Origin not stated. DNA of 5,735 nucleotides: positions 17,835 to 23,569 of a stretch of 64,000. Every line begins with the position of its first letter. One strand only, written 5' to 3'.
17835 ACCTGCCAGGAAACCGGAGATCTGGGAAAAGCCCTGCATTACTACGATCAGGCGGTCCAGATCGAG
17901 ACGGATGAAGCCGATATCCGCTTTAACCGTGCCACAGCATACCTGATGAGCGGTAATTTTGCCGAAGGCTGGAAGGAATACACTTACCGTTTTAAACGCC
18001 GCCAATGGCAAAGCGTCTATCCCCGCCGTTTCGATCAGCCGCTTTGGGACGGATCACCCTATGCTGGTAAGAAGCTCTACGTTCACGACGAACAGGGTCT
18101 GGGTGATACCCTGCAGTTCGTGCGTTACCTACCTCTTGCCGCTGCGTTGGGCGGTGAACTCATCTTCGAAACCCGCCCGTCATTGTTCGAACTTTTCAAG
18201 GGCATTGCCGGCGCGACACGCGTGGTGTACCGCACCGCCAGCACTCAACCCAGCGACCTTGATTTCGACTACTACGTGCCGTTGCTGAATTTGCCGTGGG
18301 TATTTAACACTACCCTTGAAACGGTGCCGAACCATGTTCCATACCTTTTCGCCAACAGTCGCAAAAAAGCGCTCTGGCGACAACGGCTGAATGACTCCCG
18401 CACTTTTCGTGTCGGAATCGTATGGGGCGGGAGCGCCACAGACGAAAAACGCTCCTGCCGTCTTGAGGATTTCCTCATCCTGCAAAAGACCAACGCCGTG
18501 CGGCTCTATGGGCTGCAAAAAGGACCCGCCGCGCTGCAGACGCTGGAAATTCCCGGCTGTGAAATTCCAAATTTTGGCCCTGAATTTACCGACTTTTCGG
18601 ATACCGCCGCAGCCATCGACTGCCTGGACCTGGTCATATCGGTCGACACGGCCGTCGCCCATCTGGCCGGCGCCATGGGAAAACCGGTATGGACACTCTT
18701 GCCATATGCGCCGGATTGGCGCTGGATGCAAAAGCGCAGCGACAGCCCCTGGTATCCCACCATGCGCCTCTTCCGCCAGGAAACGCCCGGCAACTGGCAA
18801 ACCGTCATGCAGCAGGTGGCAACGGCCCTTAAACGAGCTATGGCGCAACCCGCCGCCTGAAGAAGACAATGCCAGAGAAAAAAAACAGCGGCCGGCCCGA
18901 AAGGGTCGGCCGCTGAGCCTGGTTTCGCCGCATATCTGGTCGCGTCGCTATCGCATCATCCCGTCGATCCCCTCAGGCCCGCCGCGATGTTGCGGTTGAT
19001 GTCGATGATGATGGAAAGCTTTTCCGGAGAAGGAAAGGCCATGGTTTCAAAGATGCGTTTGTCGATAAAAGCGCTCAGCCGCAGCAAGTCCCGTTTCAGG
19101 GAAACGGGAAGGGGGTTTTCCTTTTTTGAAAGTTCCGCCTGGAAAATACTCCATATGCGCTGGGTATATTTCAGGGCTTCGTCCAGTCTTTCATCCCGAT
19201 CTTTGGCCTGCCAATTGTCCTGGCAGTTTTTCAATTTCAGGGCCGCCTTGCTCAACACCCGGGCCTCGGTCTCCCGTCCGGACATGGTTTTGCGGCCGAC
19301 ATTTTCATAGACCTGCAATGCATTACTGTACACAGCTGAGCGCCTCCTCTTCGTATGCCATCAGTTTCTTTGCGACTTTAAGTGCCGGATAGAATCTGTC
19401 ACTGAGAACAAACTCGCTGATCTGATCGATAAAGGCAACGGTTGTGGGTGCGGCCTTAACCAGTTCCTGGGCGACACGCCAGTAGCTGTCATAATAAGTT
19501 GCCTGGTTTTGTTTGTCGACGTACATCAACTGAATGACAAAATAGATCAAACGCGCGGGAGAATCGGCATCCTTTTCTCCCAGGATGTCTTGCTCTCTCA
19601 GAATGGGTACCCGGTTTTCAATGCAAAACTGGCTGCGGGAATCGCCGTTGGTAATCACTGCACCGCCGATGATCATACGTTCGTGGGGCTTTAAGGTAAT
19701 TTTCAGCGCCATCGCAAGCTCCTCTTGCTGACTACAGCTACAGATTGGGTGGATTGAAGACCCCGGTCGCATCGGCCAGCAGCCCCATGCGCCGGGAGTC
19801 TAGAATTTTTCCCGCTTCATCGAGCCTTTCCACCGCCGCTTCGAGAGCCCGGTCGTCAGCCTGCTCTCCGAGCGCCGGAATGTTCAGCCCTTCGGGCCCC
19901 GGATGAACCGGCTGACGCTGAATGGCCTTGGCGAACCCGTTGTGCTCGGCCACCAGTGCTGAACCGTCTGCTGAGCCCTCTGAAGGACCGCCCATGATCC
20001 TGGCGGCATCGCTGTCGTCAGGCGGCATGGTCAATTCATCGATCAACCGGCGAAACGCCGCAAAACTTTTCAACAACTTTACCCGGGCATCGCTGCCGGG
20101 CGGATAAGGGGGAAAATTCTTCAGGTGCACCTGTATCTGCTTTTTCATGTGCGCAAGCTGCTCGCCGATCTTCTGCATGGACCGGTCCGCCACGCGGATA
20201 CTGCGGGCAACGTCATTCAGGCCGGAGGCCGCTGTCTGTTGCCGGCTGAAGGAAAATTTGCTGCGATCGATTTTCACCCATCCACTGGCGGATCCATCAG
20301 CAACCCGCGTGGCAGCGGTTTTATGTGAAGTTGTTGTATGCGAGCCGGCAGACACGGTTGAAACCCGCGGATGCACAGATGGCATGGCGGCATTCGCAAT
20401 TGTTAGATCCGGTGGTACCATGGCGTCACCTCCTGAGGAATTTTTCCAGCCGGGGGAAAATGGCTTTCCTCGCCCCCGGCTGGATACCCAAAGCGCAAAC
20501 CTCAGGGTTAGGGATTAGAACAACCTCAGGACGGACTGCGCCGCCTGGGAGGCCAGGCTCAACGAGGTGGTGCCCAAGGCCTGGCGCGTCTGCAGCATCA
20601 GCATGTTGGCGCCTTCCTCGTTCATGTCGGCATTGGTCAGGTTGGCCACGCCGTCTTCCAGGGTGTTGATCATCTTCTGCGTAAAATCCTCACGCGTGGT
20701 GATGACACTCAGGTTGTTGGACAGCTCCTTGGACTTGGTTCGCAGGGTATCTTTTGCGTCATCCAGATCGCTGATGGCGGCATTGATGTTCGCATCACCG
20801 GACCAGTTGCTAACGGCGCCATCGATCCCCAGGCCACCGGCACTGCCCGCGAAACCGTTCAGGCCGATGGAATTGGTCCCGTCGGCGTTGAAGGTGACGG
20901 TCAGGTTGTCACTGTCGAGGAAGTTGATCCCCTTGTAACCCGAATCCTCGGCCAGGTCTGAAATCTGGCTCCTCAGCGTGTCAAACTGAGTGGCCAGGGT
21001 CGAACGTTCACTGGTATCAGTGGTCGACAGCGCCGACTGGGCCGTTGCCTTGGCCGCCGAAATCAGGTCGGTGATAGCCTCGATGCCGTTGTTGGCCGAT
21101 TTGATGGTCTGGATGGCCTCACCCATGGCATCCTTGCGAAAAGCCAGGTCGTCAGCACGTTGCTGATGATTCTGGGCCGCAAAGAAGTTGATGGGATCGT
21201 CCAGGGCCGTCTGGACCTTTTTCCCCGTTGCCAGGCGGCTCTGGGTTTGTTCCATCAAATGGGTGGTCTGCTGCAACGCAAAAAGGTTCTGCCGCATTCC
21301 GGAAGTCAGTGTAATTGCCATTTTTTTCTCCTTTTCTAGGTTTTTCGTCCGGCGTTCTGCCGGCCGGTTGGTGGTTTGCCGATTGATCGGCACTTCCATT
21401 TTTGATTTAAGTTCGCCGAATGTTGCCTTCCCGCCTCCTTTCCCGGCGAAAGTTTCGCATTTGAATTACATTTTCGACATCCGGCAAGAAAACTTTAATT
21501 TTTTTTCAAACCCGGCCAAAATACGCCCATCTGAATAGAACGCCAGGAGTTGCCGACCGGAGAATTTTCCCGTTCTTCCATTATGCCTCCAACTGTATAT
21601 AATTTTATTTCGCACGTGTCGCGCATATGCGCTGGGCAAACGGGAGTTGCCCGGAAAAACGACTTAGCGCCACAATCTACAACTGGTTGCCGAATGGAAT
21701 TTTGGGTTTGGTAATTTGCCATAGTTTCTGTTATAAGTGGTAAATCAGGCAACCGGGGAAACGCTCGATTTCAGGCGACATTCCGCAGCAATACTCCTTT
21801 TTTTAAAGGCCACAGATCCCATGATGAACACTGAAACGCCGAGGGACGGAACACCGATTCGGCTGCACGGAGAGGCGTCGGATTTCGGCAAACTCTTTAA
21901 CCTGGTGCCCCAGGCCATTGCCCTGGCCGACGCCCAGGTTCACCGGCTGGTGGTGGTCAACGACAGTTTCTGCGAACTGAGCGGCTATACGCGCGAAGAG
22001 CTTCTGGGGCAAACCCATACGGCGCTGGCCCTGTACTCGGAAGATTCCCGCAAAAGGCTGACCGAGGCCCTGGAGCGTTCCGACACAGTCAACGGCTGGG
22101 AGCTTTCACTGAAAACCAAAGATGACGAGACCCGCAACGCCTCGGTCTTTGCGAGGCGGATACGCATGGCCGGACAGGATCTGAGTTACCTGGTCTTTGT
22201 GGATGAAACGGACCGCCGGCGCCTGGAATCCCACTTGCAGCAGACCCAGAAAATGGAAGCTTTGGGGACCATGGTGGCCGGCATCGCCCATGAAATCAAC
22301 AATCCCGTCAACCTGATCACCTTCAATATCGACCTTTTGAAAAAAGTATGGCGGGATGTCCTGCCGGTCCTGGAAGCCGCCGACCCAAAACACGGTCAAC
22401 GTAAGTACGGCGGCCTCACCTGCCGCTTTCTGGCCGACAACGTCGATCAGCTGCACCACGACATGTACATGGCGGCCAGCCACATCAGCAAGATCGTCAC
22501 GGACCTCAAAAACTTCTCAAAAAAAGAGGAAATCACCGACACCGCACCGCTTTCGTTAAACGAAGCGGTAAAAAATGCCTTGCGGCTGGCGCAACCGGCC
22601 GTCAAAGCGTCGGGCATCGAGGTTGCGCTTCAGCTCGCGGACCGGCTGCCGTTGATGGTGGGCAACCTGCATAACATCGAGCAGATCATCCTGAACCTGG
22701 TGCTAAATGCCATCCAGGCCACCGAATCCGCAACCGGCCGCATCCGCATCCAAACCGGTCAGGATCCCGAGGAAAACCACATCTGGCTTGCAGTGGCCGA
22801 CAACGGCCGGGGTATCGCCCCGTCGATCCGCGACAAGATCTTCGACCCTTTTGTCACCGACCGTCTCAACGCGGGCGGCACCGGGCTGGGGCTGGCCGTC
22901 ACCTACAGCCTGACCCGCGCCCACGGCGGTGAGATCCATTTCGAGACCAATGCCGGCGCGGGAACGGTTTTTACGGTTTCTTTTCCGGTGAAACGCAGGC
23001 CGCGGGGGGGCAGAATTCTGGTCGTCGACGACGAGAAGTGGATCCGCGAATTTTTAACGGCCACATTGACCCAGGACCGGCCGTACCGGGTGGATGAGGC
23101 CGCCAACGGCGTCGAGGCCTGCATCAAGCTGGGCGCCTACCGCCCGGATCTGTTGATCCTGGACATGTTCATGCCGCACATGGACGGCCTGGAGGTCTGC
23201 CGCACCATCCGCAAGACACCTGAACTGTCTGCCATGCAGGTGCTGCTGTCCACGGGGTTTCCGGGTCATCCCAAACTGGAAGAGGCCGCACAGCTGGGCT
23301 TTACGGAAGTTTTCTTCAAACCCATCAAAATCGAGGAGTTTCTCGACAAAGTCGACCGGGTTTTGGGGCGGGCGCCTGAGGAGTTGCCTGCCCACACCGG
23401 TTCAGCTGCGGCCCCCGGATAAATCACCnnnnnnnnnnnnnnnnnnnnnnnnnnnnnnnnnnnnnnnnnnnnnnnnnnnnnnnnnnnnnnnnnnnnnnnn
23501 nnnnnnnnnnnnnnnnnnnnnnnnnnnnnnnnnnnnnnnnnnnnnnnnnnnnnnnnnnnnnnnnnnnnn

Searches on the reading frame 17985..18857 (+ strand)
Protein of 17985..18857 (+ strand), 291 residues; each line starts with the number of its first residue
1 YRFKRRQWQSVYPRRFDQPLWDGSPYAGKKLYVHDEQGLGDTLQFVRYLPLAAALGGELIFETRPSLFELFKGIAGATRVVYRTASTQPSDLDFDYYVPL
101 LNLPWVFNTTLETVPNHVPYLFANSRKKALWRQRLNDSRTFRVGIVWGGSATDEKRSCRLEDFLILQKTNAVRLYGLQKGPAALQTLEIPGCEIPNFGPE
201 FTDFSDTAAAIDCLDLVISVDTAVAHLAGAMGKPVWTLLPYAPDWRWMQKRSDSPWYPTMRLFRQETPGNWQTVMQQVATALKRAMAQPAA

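Call 51: search_solved_structures(query=window:17985-18857:+, max_evalue=0.1)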
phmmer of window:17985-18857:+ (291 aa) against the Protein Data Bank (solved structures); distinct sequences matched with E-value up to 0.1: 0.

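Call 60: find_homologous_proteins(query=window:17985-18857:+, max_evalue=0.00001)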
Query window:17985-18857:+ (291 aa): 7998 proteins with E <= 0.00001 among 8000 candidates; the best 120 are listed.
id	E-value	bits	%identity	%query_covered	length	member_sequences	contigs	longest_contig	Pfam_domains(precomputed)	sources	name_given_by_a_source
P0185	1.5e-98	348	55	98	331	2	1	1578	PF13431.13,PF13414.13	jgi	-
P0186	4.3e-98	347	54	97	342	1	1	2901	PF00515.35,PF07719.24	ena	-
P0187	9.7e-98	345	54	99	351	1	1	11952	PF13414.13,PF00515.35,PF13181.13,PF01075.24,PF07719.24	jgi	jgi:tetratricopeptide (TPR) repeat protein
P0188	5.4e-96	340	53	97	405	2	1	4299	PF13431.13,PF13414.13,PF13176.13,PF13428.13,PF13374.13,PF14559.13,PF00515.35,PF13424.13,PF13432.13,PF13181.13,PF07719.24,PF13174.13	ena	-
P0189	1.8e-95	338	52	99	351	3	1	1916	PF13414.13,PF00515.35,PF07719.24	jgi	jgi:hypothetical protein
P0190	5.7e-95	336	54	97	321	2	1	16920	PF01075.24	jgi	jgi:hypothetical protein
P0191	5.8e-95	336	46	94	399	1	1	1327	PF01075.24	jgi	jgi:hypothetical protein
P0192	2.6e-93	331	52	98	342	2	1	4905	PF01075.24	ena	-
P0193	1.7e-92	328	53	98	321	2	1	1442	-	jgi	jgi:hypothetical protein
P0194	2.0e-92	328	53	98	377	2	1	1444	PF13431.13,PF13414.13,PF00515.35,PF07719.24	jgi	jgi:tetratricopeptide (TPR) repeat protein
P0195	2.3e-92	328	54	96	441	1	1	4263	PF13431.13,PF23914.2,PF13414.13,PF13176.13,PF13428.13,PF13374.13,PF14559.13,PF24575.2,PF11846.15,PF00515.35,PF13424.13,PF21033.5,PF13432.13,PF13181.13,PF01075.24,PF14561.13,PF07719.24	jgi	jgi:Tfp pilus assembly protein PilF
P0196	2.5e-92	328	53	97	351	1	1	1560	PF01075.24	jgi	jgi:hypothetical protein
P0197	2.8e-92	328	53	97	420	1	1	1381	PF13431.13,PF13414.13,PF13176.13,PF13428.13,PF13374.13,PF07721.21,PF14559.13,PF13371.13,PF00515.35,PF13424.13,PF13432.13,PF13181.13,PF07719.24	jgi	-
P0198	1.3e-91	325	53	97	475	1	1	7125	PF13431.13,PF23914.2,PF13414.13,PF13176.13,PF13428.13,PF13374.13,PF14559.13,PF24575.2,PF13371.13,PF00515.35,PF12895.14,PF13424.13,PF21033.5,PF13432.13,PF13181.13,PF01075.24,PF07719.24,PF13174.13,PF20308.5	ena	-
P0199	2.3e-91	325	54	93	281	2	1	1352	PF01075.24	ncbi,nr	ncbi:MAG: hypothetical protein KAS40_23730, partial [Desulfobacterales bacterium]|nr:hypothetical pr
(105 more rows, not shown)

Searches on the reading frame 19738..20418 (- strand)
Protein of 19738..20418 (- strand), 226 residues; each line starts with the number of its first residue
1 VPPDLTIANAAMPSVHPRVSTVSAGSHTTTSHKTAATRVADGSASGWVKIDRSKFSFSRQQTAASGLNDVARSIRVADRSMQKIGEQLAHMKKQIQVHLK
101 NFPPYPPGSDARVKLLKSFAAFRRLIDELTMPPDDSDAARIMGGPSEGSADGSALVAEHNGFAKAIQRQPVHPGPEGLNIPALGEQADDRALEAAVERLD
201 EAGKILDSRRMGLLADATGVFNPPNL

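Call 9: search_protein_families(library=pfam, proteins=[window:19738-20418:-], max_evalue=0.001)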
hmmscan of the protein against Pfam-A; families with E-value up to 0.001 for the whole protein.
window:19738-20418:- (226 aa): 0 families

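Call 16: search_protein_families(library=ncbifam, proteins=[window:19738-20418:-], max_evalue=0.001)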
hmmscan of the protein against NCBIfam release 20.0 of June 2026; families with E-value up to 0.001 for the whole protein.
window:19738-20418:- (226 aa): 0 families

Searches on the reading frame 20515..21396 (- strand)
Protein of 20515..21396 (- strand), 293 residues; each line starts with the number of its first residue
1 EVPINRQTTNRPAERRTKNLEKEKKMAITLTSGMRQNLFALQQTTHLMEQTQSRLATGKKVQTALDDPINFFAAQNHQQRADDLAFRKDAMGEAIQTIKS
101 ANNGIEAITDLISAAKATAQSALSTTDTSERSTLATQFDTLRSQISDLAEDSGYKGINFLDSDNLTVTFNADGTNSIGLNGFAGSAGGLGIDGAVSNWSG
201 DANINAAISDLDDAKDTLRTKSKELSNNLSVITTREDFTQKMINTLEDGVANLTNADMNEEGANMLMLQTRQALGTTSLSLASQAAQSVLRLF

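Call 9: search_protein_families(library=pfam, proteins=[window:20515-21396:-], max_evalue=0.001)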
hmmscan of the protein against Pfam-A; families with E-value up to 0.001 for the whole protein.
window:20515-21396:- (293 aa): 2 families
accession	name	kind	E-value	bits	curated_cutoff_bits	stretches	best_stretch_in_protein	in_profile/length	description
PF00669.25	Flagellin_N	-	8.7e-13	49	26.6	1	40-162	13-136/139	Bacterial flagellin N-terminal helical region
PF00700.27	Flagellin_C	-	0.00011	22.8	23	1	229-293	22-86/86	Bacterial flagellin C-terminal helical region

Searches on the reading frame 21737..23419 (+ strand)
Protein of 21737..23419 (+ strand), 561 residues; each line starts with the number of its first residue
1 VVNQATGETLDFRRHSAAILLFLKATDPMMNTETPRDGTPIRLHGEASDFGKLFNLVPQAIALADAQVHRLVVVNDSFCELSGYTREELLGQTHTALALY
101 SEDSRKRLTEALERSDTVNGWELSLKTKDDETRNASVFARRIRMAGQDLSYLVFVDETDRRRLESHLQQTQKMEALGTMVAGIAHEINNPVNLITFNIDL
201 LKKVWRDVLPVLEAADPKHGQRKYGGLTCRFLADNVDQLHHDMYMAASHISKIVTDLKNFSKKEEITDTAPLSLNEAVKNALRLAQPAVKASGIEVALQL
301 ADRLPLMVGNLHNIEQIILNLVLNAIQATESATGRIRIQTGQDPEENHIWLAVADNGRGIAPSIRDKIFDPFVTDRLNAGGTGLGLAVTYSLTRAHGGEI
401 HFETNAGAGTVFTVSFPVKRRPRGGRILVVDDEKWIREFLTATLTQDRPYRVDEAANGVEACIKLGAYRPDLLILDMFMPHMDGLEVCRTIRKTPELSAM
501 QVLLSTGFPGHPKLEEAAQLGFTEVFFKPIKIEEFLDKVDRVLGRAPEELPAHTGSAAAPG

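Call 9: search_protein_families(library=pfam, proteins=[window:21737-23419:+], max_evalue=0.001)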
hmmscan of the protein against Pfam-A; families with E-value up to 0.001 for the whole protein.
window:21737-23419:+ (561 aa): 9 families
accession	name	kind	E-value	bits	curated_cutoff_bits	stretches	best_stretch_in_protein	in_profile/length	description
PF02518.31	HATPase_c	-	1.6e-26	93.3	26.4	1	313-419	5-110/111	Histidine kinase-, DNA gyrase B-, and HSP90-like ATPase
PF00072.30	Response_reg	-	7.9e-23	81.2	30.2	1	427-539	1-110/111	Response regulator receiver domain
PF13426.13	PAS_9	-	2.5e-10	41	27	1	59-159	2-103/103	PAS domain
PF00989.32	PAS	-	3.2e-08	34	22.6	1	55-154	8-109/113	PAS fold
PF00512.31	HisKA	-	1.1e-07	32.2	26.9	1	176-265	2-65/66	His Kinase A (phospho-acceptor) domain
PF13188.13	PAS_8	-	3.6e-06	27.1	21.8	1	52-105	5-58/65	PAS domain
PF08447.18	PAS_3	-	2.7e-05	24.8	25.6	1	72-141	2-74/89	PAS fold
PF13581.12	HATPase_c_2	-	3e-05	24.5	27.4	0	322-411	40-122/127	Histidine kinase-like ATPase domain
PF08448.16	PAS_4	-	4.8e-05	24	23.1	1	54-162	1-110/110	PAS fold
